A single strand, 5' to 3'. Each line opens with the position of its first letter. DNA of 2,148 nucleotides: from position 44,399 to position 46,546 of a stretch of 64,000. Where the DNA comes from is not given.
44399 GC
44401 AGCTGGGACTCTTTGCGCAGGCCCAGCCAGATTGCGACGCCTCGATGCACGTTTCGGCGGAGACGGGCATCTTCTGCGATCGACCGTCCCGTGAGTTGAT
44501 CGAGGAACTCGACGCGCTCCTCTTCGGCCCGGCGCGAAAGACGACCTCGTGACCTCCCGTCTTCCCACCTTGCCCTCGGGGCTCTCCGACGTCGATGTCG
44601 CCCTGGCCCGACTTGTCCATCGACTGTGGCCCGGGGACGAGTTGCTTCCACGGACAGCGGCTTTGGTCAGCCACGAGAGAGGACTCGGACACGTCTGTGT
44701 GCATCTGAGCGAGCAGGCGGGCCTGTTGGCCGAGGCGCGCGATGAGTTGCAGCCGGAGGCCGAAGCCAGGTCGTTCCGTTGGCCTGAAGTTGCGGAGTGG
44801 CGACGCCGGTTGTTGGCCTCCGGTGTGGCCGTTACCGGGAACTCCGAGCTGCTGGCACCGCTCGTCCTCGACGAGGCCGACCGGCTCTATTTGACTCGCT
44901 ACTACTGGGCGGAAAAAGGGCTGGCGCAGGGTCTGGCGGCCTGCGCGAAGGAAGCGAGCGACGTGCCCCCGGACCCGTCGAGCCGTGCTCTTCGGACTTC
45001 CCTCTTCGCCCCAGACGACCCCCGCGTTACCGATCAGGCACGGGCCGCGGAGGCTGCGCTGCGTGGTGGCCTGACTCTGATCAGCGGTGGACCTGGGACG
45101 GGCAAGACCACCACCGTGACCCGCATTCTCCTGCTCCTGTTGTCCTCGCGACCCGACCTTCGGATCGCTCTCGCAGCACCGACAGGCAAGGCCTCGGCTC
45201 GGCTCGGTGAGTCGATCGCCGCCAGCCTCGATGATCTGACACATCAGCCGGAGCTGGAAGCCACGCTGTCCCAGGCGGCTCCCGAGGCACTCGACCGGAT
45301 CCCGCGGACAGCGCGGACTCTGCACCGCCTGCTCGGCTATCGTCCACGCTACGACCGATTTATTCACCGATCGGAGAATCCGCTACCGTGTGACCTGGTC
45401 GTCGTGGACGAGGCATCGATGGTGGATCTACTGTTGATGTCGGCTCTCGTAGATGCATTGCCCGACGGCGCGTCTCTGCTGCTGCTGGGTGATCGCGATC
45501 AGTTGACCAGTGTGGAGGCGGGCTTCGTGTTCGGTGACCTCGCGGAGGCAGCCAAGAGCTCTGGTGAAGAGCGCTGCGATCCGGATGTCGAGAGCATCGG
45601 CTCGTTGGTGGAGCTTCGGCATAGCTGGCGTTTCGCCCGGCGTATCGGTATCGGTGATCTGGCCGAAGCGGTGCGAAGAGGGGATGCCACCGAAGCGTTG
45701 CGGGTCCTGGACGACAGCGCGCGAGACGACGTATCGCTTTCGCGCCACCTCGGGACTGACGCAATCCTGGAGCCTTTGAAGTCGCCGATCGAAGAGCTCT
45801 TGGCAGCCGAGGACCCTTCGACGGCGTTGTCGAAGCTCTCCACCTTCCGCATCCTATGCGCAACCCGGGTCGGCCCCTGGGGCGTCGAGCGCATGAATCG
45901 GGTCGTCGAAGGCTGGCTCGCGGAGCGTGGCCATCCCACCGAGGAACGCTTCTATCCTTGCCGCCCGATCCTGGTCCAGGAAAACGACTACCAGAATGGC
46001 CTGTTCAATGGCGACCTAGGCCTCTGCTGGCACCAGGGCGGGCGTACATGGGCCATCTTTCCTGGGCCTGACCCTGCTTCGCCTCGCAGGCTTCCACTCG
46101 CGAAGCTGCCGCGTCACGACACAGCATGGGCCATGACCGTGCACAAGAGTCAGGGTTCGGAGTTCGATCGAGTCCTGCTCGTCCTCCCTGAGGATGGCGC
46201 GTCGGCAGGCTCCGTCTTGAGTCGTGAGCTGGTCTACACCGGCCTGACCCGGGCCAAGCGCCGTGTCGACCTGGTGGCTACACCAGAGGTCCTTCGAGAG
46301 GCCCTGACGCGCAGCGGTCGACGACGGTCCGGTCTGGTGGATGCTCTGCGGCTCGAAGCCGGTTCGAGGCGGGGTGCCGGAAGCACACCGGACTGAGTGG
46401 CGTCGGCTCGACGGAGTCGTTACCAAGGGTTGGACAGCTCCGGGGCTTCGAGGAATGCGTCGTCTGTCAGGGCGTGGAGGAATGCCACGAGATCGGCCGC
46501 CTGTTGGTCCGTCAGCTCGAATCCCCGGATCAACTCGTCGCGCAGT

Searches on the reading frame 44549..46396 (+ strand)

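Call 71: search_protein_families(library=pfam, proteins=[window:44549-46396:+], max_evalue=0.0001)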
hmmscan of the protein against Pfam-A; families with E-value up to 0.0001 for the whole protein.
window:44549-46396:+ (615 aa): 11 families
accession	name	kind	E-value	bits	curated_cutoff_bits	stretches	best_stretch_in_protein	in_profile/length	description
PF13245.12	AAA_19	-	2.1e-33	115.8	25.1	1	163-322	1-132/134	AAA domain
PF13604.12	AAA_30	-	7e-29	101.4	27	1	162-390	5-183/191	AAA domain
PF21185.3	RecD_N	-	7.4e-15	55.6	22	1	12-114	5-103/103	RecBCD enzyme subunit RecD, N-terminal domain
PF13538.12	UvrD_C_2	-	3.2e-14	53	27.4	1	526-575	2-51/52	UvrD-like helicase C-terminal domain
PF01443.25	Viral_helicase1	-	2.9e-11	44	21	1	523-573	178-224/228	Viral superfamily 1 RNA helicase core domain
PF13086.12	AAA_11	-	5.4e-09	36.6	27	1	162-225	5-74/257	AAA domain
PF05127.21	NAT10_TcmA_helicase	-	5.8e-07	30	22.7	1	178-302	2-111/176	RNA cytidine acetyltransferase NAT10/TcmA, helicase domain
PF13401.12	AAA_22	-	2.6e-05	25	27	0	173-293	5-97/130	AAA domain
PF00580.27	UvrD-helicase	-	2.7e-05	24.4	23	1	163-238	4-80/271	UvrD/REP helicase N-terminal domain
PF18335.7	SH3_13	-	5.1e-05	23.4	41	1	464-494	22-52/65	ATP-dependent RecD-like DNA helicase SH3 domain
PF00270.35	DEAD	-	6e-05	23.3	26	0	162-291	3-128/167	DEAD/DEAH box helicase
